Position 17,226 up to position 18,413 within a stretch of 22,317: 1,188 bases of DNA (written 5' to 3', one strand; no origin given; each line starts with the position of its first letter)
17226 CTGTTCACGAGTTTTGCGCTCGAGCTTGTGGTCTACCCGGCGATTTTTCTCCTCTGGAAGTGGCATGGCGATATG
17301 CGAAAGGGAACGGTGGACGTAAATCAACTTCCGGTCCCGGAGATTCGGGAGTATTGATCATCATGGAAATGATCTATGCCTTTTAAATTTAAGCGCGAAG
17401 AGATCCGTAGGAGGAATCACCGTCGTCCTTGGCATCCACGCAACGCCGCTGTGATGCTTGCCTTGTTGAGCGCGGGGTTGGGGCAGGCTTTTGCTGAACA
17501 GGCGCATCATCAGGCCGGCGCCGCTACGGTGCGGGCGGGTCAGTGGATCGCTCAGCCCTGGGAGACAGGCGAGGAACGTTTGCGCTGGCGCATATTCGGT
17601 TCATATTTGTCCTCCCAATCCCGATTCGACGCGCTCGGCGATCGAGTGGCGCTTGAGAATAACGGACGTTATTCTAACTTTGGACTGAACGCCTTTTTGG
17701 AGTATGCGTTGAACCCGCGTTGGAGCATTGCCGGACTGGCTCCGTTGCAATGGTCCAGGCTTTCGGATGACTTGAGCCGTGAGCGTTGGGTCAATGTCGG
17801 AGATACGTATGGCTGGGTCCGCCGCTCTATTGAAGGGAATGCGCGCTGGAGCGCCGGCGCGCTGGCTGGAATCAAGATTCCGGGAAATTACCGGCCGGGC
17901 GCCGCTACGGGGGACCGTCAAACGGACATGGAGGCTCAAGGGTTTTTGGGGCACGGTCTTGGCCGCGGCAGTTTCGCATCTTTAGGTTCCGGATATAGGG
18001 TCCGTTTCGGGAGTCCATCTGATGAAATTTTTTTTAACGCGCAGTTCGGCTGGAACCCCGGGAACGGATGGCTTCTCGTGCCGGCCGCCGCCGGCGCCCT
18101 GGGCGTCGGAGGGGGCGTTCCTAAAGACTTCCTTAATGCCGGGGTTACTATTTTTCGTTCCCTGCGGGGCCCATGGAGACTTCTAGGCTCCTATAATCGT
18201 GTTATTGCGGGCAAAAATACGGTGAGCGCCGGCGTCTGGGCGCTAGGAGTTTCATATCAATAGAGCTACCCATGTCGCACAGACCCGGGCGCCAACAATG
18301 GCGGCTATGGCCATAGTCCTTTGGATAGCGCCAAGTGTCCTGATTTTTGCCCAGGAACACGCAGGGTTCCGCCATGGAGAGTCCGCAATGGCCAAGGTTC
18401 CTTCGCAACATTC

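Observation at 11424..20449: Cus-type copper/silver efflux operon with a four-gene accessory tail (beta-barrel, His-rich anchored protein, metal-binding mini-protein, small membrane protein)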

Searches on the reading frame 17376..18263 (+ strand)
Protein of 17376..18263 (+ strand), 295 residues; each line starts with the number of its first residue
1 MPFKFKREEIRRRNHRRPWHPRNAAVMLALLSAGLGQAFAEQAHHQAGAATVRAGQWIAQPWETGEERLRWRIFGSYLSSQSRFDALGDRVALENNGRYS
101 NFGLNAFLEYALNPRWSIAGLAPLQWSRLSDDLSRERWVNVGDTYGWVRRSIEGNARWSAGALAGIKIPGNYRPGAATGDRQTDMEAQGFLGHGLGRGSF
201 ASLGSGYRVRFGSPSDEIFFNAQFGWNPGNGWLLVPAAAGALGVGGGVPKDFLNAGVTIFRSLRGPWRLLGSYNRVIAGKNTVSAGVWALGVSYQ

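Call 4: search_protein_families(library=pfam, proteins=[window:17376-18263:+], max_evalue=0.1)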
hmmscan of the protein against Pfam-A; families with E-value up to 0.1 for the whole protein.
window:17376-18263:+ (295 aa): 0 families

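Call 5: search_protein_families(library=ncbifam, proteins=[window:17376-18263:+], max_evalue=0.1)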
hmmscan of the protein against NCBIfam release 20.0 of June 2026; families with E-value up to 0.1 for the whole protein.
window:17376-18263:+ (295 aa): 0 families

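Call 10: find_homologous_proteins(query=window:17376-18263:+)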
Query window:17376-18263:+ (295 aa): 3 proteins with E <= 0.001 among 8000 candidates.
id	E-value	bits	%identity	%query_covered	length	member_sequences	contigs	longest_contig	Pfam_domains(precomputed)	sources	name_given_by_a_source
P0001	5.1e-196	668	100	100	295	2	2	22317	-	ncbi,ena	ncbi:MAG: hypothetical protein AAB091_06405 [Elusimicrobiota bacterium]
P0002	4.7e-85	304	52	92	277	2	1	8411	-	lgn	-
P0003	5.7e-63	231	43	92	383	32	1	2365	-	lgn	-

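Call 11: find_encoding_contigs(protein=P0002, flank=10000)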
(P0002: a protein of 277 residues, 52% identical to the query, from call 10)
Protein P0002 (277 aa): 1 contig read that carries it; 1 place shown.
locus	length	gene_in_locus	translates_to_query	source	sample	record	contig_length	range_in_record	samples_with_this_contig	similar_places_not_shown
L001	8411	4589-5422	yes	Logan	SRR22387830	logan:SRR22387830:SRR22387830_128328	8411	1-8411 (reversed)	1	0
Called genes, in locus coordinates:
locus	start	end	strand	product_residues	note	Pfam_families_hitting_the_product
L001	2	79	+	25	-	?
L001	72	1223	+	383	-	PF19335:HMBD, PF25944:Beta-barrel_RND (weak), PF25954:Beta-barrel_RND_2, PF25975:CzcB_C, PF25989:YknX_C (weak)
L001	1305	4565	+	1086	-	PF00873:ACR_tran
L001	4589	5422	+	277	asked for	-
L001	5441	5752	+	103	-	PF04945:YHS (weak)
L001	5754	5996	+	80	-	PF04945:YHS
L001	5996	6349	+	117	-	-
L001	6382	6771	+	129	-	PF19335:HMBD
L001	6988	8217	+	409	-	PF00082:Peptidase_S8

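Call 12: find_encoding_contigs(protein=P0003, flank=10000)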
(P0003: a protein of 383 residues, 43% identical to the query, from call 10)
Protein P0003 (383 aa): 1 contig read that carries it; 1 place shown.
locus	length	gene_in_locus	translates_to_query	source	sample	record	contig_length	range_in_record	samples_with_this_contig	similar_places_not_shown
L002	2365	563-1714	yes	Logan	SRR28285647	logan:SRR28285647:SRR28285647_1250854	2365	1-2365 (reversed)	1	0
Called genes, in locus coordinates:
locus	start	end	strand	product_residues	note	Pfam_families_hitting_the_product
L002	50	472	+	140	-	-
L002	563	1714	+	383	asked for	-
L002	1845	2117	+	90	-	-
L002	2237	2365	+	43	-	?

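Call 27: predict_structure(alignment_id=A1)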
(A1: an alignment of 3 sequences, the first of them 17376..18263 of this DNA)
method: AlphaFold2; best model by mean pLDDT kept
length: 295 residues; sequences in the alignment: 3
mean_pLDDT: 63.7   pTM: 0.62
mean pLDDT of the five models: 63.7, 52.6, 46.8, 36.2, 35.3
residues with pLDDT >= 90: 0; 70-90: 148; 50-70: 61; < 50: 86
segments of 3 or more residues with pLDDT < 50: 1-48, 50-52, 54-65, 84-88, 92-96, 130-135, 174-179
pLDDT, mean of each block of 10 residues (from residue 1): 38 38 41 33 43 43 55 73 49 53 75 78 64 50 75 72 79 51 76 79 81 71 81 80 65 78 80 74 67 75
secondary structure, 60 per line:
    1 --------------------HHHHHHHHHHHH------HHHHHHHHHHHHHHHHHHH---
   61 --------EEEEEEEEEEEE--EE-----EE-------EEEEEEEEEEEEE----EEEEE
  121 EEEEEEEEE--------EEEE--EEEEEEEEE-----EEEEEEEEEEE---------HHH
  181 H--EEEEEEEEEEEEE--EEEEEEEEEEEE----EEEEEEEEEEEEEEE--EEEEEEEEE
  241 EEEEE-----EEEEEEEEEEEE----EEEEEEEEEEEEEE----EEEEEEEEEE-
elements in order: H21-32 H39-57 E69-80 E99-111 E116-129 E138-141 E144-152 E158-168 H178-181 E184-196 E199-210 E215-229 E232-245 E251-262 E267-280 E285-294

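Call 37: search_protein_representatives(alignment_id=A1)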
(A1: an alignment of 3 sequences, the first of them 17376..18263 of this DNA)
Query: 3 sequences, 297 profile positions. Proteins with E-value up to 0.001 (for the whole library): 445; up to 1e-10: 84; up to 1e-30: 5. The best 150 are listed.
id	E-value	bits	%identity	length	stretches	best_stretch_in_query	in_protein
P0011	2.5e-116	404.7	-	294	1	20-297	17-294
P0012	1.9e-37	145.8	-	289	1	31-296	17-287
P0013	1.6e-36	142.8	-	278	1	27-295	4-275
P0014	3.2e-34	135.2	-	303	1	22-293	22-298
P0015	1.4e-33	133.1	-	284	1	27-295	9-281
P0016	2.7e-28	115.7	-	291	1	27-291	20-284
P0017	1.3e-25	106.9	-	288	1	63-295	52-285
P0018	1.9e-24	103.1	-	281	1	32-291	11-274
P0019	2.7e-23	99.3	-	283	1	26-293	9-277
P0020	3.5e-21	92.4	-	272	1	60-291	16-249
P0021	3.1e-20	89.3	-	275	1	60-272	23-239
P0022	9.9e-20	87.6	-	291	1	58-288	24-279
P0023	3.8e-18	82.4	-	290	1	63-295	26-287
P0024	1.1e-17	80.9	-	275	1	60-293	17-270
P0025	2.9e-17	79.5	-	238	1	103-284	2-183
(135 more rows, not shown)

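Call 39: search_protein_families(library=pfam, alignment_id=A4, max_evalue=0.01)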
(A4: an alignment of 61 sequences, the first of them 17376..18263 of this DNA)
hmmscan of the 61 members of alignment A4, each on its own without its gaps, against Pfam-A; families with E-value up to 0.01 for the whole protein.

A. member 1, window:17376-18263:+ (295 aa): 0 families

B. families by the number of members that match (of 61 scanned): 7 families
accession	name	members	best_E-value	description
PF13557.12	Phenol_MetA_deg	6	7.5e-07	Putative MetA-pathway of phenol degradation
PF13505.12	OMP_b-brl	3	3.3e-05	Outer membrane protein beta-barrel domain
PF07719.23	TPR_2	1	2.6e-06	Tetratricopeptide repeat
PF00515.34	TPR_1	1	0.00018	Tetratricopeptide repeat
PF10677.15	DUF2490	1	0.0018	Protein of unknown function (DUF2490)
PF13414.12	TPR_11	1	0.0042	TPR repeat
PF14853.12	Fis1_TPR_C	1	0.0069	Fis1 C-terminal tetratricopeptide repeat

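Call 41: search_solved_structures(query=A4, max_evalue=1)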
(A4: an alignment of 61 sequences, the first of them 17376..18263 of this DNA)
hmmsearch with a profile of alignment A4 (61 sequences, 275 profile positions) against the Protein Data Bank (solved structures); distinct sequences matched with E-value up to 1: 1.
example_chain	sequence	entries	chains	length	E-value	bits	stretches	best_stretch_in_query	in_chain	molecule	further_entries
4rl8_A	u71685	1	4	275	0.0028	20.1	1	78-165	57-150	Protein involved in meta-pathway of phenol degradation-like protein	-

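Call 47: find_encoding_contigs(protein=P0011, flank=10000, max_places=3)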
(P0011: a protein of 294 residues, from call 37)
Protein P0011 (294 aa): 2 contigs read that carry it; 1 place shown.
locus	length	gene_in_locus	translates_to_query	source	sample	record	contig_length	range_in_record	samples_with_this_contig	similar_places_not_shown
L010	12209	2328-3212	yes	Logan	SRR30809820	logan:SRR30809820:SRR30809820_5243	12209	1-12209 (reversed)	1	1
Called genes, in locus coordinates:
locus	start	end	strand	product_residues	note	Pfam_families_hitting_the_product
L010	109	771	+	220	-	PF01209:Ubie_methyltran, PF02353:CMAS (weak), PF05175:MTS, PF13489:Methyltransf_23, PF13847:Methyltransf_31, PF08241:Methyltransf_11, PF08242:Methyltransf_12, PF13649:Methyltransf_25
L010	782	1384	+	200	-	PF09990:DUF2231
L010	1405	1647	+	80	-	-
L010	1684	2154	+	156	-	-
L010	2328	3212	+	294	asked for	-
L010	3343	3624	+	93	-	-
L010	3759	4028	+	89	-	-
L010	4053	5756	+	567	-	PF02518:HATPase_c (weak)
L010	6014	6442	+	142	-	-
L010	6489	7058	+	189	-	-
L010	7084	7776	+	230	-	-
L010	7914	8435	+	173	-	PF10080:FtrD-like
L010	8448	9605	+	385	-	PF12704:MacB_PCD, PF02687:FtsX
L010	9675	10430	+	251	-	PF00005:ABC_tran, PF02463:SMC_N (faint), PF13304:AAA_21 (faint)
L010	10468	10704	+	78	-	-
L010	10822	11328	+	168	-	PF04542:Sigma70_r2, PF08281:Sigma70_r4_2, PF04545:Sigma70_r4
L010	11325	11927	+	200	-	-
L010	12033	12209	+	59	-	?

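Call 50: find_encoding_contigs(protein=P0012, flank=8000, max_places=3)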
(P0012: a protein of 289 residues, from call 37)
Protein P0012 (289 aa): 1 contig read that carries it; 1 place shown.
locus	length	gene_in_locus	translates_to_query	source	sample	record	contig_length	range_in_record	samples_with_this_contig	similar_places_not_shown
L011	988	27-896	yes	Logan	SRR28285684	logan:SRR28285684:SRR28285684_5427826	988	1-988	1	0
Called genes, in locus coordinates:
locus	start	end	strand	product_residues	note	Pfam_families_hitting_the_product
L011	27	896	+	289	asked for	-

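Call 51: find_encoding_contigs(protein=P0014, flank=8000, max_places=3)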
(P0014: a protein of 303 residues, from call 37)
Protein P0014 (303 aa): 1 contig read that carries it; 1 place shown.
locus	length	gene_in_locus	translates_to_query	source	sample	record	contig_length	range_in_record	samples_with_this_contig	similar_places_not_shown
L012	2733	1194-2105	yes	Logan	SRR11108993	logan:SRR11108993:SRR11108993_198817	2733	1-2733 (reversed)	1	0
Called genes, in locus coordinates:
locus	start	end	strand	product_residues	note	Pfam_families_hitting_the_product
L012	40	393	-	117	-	PF18914:DUF5666 (weak)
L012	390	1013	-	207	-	PF00034:Cytochrom_C (weak), PF13442:Cytochrome_CBB3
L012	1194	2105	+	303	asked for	-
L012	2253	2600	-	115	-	PF13744:HTH_37, PF13560:HTH_31, PF01381:HTH_3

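Call 53: find_related_loci(query=A6, collection=genome_contigs, flank=8000)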
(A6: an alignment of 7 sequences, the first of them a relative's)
Query A6 (289 aa) in genome_contigs; peptide patterns used: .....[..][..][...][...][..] (x = any residue, [..] = any of these).
31 stretches matched a pattern; 5 encode a relative of the query (tblastn E <= 1e-3); 5 distinct loci.
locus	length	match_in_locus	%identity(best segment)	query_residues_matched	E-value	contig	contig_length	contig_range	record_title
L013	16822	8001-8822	41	14-289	1e-64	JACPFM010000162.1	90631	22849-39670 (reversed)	MAG: Deltaproteobacteria bacterium isolate NC_groundwater_361_Ag_B-0.1um_71_13 GD18-4_B1_scaffold_1181155, whole genome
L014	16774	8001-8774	43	28-284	1e-57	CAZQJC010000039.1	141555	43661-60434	MAG TPA_asm: uncultured Myxococcales bacterium isolate binchicken_co200_39 genome assembly, contig: k141_1172208, whole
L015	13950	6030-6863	39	8-289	3e-57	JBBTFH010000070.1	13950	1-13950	MAG: Myxococcota bacterium isolate H32-bin139_1 H32_bin139_1_000000000070, whole genome shotgun sequence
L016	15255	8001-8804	43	23-289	8e-56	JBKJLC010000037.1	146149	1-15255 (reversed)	MAG: Kofleriaceae bacterium isolate ant_bin.269 k117_2782572, whole genome shotgun sequence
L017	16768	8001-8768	39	32-289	1e-47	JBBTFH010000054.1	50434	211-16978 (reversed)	MAG: Myxococcota bacterium isolate H32-bin139_1 H32_bin139_1_000000000054, whole genome shotgun sequence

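Call 62: search_protein_families(library=pfam, proteins=[L013:9313-11700:+, L013:4647-5591:-, L014:12260-13711:-, L014:5281-7839:-, L017:6429-7190:+, L017:304-2415:+, L015:3771-5153:+, L015:8575-9882:-, L016:3898-4998:+, L016:11295-12995:+], max_evalue=0.001)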
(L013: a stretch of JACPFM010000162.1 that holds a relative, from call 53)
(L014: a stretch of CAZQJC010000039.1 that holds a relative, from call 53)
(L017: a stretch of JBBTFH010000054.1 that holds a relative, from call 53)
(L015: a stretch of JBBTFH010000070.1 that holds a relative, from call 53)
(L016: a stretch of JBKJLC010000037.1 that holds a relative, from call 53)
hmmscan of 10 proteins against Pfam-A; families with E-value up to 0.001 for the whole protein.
L013:9313-11700:+ (795 aa): 3 families
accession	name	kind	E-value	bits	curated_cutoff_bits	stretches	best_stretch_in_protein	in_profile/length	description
PF07732.21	Cu-oxidase_3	-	8.5e-38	129.5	21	1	390-501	5-118/119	Multicopper oxidase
PF07731.20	Cu-oxidase_2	-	3.2e-31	108.3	20.4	2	693-794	23-134/137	Multicopper oxidase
PF00394.28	Cu-oxidase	-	6e-08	33.4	21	1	522-625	14-127/157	Multicopper oxidase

L013:4647-5591:- (314 aa): 0 families

L014:12260-13711:- (483 aa): 3 families
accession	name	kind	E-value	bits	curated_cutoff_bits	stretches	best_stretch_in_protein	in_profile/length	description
PF07732.21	Cu-oxidase_3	-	2.9e-37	127.8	21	1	76-189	3-118/119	Multicopper oxidase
PF07731.20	Cu-oxidase_2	-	1.1e-27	96.9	20.4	2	382-483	17-134/137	Multicopper oxidase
PF00394.28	Cu-oxidase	-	1.2e-08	35.6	21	1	231-307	37-122/157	Multicopper oxidase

L014:5281-7839:- (852 aa): 7 families
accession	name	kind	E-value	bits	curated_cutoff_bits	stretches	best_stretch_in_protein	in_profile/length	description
PF00122.25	E1-E2_ATPase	-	2.2e-48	164.6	28.1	1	124-315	2-180/181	E1-E2 ATPase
PF00689.26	Cation_ATPase_C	-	3.5e-48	164.1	27.3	1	650-821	1-175/175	Cation transporting ATPase, C-terminus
PF00702.32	Hydrolase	-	7e-24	85.7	26.4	1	334-580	3-191/191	haloacid dehalogenase-like hydrolase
PF00690.31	Cation_ATPase_N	-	2.1e-15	56.6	20.4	1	21-84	6-69/69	Cation transporter/ATPase, N-terminus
PF13246.12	Cation_ATPase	-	1.1e-13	51.5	21.7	1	381-445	20-89/91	Cation transport ATPase (P-type)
PF08282.18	Hydrolase_3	-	1.8e-05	25.1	20.9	0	563-609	206-251/255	haloacid dehalogenase-like hydrolase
PF12710.13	HAD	-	0.0005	21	27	1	460-577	51-189/189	haloacid dehalogenase-like hydrolase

L017:6429-7190:+ (253 aa): 0 families

L017:304-2415:+ (703 aa): 4 families
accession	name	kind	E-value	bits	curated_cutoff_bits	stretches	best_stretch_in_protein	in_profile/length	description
PF16576.10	HlyD_D23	-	1.3e-74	250.5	30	1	366-580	7-213/214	Barrel-sandwich domain of CusB or HlyD membrane-fusion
PF13437.12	HlyD_3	-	3.7e-18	66.6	22.2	1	477-577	1-105/106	HlyD family secretion protein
PF19335.5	HMBD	-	1.2e-14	54.3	23.6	1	246-272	2-28/28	Heavy metal binding domain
PF00529.27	CusB_dom_1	-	1.1e-05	26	26.5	0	594-647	16-89/89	Cation efflux system protein CusB domain 1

L015:3771-5153:+ (460 aa): 6 families
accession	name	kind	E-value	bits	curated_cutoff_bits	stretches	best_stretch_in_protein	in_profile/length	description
PF07992.20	Pyr_redox_2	-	6.7e-25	88.5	26.1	1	81-372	2-278/291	Pyridine nucleotide-disulphide oxidoreductase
PF01266.30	DAO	-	7.6e-06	26.1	27.9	0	82-114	2-31/353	FAD dependent oxidoreductase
PF13454.12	NAD_binding_9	-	1.2e-05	25.7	21.8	0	84-115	2-34/155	FAD-NAD(P)-binding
PF00070.33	Pyr_redox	-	5.1e-05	24.2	22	0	81-151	1-58/82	Pyridine nucleotide-disulphide oxidoreductase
PF21706.3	FCSD_central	-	5.1e-05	23.8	27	1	218-258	14-54/116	Sulfide dehydrogenase [flavocytochrome c] flavoprotein chain, central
PF13450.12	NAD_binding_8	-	8.7e-05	23.2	21.9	1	84-115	1-29/68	NAD(P)-binding Rossmann-like domain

L015:8575-9882:- (435 aa): 1 family
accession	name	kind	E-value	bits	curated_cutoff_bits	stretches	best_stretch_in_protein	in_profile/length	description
PF02518.31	HATPase_c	-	1.1e-08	35.9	26.4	1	98-141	67-110/111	Histidine kinase-, DNA gyrase B-, and HSP90-like ATPase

L016:3898-4998:+ (366 aa): 1 family
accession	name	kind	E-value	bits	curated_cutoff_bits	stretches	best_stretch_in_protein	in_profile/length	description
PF03741.22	TerC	-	3.4e-51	173.9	27.8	1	71-273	1-176/178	Integral membrane protein TerC family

L016:11295-12995:+ (566 aa): 0 families

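Call 78: search_protein_families(library=pfam, proteins=[L001:5996-6349:+, L010:1684-2154:+, L010:3343-3624:+, L010:3732-4028:+, L001:5441-5752:+, L010:1405-1647:+], max_evalue=0.05)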
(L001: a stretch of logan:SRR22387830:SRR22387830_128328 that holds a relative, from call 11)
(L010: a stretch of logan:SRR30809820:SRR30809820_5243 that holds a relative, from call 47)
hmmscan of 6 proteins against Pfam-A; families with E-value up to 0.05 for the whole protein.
L001:5996-6349:+ (117 aa): 2 families
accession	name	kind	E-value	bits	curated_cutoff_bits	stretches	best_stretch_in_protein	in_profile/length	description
PF01292.26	Ni_hydr_CYTB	-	0.01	16.1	30.1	1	57-117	105-168/179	Prokaryotic cytochrome b561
PF01794.25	Ferric_reduct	-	0.039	14.4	28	1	66-114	2-58/121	Ferric reductase like transmembrane component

L010:1684-2154:+ (156 aa): 1 family
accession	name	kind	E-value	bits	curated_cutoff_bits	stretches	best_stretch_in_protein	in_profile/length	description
PF10917.13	Fungus-induced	-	0.042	14.6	24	0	1-34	1-41/50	Fungus-induced protein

L010:3343-3624:+ (93 aa): 0 families

L010:3732-4028:+ (98 aa): 1 family
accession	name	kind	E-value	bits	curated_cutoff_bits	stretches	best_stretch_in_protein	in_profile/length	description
PF24273.1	TRASH_HVO_1752_C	-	0.0007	20.1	27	1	32-63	3-34/47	HVO_1752, C-terminal TRASH domain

L001:5441-5752:+ (103 aa): 2 families
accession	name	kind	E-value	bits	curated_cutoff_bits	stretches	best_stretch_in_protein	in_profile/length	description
PF04945.19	YHS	-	9.6e-07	29.1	30.3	1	48-89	5-45/47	YHS domain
PF12018.13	FAP206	-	0.01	15.6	33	1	63-90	223-250/272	Domain of unknown function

L010:1405-1647:+ (80 aa): 0 families

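Call 84: find_related_loci(query=A8, collection=metagenome_contigs, flank=10000)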
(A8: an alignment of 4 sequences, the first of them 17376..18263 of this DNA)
Query A8 (295 aa) in metagenome_contigs; peptide patterns used: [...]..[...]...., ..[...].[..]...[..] (x = any residue, [..] = any of these).
600 stretches matched a pattern (row limit reached: there are more); 3 encode a relative of the query (tblastn E <= 1e-3); 3 distinct loci.
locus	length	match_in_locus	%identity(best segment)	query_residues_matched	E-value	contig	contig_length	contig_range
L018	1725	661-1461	46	27-295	7e-74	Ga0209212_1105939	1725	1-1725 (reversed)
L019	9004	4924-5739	43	24-295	5e-69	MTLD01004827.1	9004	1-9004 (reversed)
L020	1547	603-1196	45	98-295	3e-48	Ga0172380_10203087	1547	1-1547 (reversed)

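Call 91: find_encoding_contigs(protein=P0013, flank=10000, max_places=2)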
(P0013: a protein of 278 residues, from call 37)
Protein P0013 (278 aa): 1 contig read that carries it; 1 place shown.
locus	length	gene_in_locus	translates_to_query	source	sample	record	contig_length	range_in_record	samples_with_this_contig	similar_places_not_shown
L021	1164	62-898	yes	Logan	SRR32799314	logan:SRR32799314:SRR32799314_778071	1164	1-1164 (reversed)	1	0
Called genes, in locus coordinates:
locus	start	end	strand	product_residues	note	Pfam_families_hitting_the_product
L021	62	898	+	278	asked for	-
